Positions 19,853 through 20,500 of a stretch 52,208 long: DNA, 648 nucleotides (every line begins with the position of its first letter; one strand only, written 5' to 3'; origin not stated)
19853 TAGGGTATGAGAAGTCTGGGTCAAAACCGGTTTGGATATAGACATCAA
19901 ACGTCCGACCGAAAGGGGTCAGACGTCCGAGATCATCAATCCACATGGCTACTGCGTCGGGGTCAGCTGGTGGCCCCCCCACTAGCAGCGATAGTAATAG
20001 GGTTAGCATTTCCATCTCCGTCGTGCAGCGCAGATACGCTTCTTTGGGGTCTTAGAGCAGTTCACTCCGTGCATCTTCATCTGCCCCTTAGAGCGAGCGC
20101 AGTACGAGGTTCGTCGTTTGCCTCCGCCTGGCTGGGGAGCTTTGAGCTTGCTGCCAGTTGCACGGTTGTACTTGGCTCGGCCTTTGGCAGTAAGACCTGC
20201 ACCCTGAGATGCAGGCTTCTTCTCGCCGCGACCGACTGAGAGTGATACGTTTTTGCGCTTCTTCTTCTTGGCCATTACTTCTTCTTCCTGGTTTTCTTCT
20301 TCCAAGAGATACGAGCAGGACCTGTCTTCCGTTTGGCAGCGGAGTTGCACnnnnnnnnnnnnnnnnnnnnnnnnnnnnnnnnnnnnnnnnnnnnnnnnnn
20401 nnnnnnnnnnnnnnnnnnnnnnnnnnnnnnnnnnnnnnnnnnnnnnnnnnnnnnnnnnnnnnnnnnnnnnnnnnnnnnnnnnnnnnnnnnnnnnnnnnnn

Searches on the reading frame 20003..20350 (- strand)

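Call 64: search_protein_families(library=pfam, proteins=[window:20003-20350:-], max_evalue=0.01)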
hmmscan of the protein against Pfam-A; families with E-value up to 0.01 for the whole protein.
window:20003-20350:- (115 aa): 1 family
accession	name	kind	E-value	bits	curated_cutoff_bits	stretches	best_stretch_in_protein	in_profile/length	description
PF19846.4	DUF6321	-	6.8e-14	52.7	28.5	1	50-113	5-72/72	Domain of unknown function (DUF6321)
